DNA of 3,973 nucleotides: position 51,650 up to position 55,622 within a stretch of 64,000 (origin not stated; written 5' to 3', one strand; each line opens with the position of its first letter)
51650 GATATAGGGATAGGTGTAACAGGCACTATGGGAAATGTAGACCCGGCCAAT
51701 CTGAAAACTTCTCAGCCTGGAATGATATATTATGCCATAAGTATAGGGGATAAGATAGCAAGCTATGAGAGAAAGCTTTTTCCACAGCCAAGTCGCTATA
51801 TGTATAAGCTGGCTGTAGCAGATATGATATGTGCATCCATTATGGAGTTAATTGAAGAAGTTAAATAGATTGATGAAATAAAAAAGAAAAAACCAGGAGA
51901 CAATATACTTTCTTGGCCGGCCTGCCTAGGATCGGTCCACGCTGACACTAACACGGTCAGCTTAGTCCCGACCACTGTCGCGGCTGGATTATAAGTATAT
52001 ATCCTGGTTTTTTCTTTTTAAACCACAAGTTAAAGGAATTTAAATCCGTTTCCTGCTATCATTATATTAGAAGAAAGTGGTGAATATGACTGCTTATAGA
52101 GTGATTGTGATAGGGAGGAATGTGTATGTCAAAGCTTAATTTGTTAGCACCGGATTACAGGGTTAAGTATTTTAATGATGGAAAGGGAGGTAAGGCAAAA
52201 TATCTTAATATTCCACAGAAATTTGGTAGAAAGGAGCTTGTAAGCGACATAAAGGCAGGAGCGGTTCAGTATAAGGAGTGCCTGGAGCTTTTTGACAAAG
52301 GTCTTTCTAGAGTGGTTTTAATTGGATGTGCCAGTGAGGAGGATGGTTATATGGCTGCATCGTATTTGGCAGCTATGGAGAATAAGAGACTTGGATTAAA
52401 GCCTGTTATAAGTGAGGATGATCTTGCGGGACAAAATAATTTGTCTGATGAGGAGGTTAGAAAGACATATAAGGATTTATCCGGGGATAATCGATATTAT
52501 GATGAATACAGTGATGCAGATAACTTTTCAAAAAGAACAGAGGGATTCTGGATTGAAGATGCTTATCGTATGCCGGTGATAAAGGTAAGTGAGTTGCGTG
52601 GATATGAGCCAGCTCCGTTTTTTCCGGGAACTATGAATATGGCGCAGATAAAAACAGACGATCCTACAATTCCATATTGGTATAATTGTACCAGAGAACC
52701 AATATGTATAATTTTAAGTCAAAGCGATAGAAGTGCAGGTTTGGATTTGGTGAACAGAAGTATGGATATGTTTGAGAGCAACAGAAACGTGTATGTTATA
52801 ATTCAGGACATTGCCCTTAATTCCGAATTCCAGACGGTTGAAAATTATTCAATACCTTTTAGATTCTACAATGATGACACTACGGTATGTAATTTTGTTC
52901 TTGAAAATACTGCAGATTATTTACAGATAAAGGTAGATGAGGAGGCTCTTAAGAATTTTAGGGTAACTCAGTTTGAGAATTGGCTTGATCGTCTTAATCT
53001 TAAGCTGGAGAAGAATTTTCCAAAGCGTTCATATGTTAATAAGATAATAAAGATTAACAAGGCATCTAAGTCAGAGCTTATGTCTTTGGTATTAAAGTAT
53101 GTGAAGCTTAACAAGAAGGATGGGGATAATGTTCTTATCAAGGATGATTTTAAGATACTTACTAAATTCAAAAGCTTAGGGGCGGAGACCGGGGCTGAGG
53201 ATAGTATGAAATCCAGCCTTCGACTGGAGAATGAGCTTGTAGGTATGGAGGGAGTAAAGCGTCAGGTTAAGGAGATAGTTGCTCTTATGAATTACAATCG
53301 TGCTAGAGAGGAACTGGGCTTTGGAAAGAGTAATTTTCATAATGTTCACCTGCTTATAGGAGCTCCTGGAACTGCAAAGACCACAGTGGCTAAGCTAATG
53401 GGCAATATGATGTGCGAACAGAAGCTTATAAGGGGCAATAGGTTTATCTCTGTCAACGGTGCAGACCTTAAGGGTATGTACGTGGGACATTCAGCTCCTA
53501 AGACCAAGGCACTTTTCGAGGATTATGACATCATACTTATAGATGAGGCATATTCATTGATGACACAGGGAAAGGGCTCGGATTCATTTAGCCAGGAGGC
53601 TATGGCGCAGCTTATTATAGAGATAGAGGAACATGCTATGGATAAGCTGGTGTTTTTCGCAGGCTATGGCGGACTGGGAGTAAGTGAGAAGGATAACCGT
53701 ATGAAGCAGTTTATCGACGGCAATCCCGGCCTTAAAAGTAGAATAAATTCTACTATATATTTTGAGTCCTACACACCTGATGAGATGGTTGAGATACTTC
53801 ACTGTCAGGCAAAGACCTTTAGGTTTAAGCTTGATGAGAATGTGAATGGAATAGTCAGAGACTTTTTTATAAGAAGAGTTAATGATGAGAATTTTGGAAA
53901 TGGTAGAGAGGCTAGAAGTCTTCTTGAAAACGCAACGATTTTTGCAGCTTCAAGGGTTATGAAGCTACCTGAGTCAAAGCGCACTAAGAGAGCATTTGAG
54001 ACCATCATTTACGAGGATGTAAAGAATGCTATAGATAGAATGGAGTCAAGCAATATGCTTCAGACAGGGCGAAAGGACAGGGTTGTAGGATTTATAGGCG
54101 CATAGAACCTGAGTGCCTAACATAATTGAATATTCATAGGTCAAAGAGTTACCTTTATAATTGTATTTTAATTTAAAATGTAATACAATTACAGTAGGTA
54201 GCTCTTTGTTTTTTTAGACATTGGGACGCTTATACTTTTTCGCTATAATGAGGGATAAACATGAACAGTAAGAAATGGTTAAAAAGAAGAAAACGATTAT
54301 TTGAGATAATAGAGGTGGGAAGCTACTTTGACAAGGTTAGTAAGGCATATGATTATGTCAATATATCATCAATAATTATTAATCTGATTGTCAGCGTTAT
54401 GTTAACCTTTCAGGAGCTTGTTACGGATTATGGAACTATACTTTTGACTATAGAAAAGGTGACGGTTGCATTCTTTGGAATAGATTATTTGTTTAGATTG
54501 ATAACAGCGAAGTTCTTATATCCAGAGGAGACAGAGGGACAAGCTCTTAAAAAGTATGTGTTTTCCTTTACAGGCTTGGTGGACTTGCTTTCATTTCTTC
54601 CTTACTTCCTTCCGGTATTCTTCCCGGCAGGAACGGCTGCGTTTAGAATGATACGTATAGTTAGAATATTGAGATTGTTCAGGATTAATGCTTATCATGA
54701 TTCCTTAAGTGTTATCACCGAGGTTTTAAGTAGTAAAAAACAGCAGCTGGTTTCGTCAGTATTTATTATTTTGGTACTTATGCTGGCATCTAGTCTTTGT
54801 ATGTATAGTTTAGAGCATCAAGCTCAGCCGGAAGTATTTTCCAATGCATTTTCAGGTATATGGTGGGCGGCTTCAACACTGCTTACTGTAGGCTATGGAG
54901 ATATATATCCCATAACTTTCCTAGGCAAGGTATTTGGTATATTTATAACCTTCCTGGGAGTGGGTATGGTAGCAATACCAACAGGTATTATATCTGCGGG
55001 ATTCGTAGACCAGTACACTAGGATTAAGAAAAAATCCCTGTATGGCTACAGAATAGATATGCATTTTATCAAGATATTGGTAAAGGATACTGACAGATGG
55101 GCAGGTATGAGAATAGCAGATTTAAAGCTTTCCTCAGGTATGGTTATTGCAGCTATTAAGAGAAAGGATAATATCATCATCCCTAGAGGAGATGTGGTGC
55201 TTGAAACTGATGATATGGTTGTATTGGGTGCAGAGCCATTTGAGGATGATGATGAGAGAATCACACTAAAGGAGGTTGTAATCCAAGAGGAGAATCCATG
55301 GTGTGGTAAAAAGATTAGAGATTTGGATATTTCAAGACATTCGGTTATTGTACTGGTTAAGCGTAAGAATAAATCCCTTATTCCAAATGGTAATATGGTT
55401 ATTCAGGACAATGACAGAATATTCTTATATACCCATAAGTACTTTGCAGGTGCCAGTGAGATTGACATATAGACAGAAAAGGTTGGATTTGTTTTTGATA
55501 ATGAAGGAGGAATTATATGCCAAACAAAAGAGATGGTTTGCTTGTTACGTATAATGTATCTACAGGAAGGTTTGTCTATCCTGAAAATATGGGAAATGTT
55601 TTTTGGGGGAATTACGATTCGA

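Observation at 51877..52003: Filled versus core-less pair: copies C and D share outer arms but only C carries the core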

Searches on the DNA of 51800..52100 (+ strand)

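Call 8: search_rna_families(source=window, start=51800, end=52100, threshold=evalue, max_evalue=10, show_alignments=3)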
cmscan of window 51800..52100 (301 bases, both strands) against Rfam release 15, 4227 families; matches with E-value up to 10: 2.
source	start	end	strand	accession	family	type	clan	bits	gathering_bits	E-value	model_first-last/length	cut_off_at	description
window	51998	52068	-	RF01477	rli43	Gene; sRNA;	-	11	100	2.1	99-170/255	no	Listeria sRNA rli43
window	51800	51938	-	RF02209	WT1-AS_7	Gene; lncRNA;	-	7.9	50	3.1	1-148/294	3'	WT1 antisense RNA conserved region 7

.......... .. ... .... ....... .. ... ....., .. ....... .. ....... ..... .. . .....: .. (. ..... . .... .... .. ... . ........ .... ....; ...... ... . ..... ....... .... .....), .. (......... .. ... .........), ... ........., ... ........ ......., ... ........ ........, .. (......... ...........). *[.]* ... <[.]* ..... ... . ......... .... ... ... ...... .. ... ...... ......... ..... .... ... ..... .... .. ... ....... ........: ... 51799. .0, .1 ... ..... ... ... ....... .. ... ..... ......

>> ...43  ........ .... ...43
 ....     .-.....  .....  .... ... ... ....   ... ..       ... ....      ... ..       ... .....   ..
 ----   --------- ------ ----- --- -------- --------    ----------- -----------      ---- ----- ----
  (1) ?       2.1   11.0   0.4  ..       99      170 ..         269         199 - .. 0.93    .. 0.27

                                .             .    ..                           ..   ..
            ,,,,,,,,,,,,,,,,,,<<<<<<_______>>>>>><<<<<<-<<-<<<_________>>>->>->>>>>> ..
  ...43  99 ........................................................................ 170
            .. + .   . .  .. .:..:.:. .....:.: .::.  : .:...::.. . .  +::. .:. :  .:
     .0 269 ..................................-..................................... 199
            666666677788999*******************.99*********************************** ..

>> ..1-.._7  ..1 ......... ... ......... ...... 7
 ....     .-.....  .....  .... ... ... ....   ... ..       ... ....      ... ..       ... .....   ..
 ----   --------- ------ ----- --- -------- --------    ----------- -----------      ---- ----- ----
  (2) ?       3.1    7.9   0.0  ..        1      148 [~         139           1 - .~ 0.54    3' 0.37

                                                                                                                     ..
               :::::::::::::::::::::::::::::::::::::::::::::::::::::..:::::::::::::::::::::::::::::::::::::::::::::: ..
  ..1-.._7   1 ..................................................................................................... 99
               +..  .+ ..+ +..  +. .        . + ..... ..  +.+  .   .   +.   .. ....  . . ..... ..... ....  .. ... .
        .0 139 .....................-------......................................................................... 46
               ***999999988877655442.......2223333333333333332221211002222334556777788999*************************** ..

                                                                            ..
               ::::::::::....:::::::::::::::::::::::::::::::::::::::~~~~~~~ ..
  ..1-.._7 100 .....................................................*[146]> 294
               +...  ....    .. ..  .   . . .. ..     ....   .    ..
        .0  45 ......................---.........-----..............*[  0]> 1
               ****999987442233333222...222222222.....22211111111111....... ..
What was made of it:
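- On Any Rfam 15 RNA family: Positions 51800-52100 at E<=10 gave only two noise hits of 11 and 8 bits (call 8).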

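Call 65: search_dna_similar(query=window:51900-52000:+, collection=plasmids, mode=distant, max_evalue=0.01, max_rows=10)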
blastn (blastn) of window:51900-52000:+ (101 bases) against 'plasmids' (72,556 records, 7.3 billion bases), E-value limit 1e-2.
No match.

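Call 66: search_dna_similar(query=window:51900-52000:+, collection=phages, mode=distant, max_evalue=0.01, max_rows=10)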
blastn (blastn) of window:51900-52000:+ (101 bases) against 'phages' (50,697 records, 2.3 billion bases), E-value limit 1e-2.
No match.
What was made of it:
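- Tried and rejected: No match (calls 65, 66).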

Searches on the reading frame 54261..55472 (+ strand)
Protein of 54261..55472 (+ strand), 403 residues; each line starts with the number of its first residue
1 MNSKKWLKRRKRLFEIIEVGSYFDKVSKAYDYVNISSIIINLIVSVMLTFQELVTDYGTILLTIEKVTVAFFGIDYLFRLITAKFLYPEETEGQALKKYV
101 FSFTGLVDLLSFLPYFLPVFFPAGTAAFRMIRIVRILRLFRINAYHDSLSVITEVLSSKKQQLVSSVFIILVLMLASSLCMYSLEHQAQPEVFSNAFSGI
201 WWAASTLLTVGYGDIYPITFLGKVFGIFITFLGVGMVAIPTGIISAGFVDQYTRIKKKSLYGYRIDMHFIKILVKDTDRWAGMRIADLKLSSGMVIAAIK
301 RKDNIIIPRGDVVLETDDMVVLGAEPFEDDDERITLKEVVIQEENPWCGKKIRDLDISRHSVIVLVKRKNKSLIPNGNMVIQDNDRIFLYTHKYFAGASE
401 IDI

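Call 82: search_protein_families(library=pfam, proteins=[window:54261-55472:+], max_evalue=0.00001)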
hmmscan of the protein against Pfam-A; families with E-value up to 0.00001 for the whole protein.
window:54261-55472:+ (403 aa): 3 families
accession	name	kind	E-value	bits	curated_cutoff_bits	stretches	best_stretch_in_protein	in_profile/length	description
PF00520.37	Ion_trans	-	3.7e-27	95.5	25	1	28-253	2-238/241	Ion transport protein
PF02080.26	TrkA_C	-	2.8e-24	85.2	27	2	338-391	3-58/71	TrkA-C domain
PF07885.22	Ion_trans_2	-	6.3e-15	55.3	22.5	1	169-244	1-73/79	Ion channel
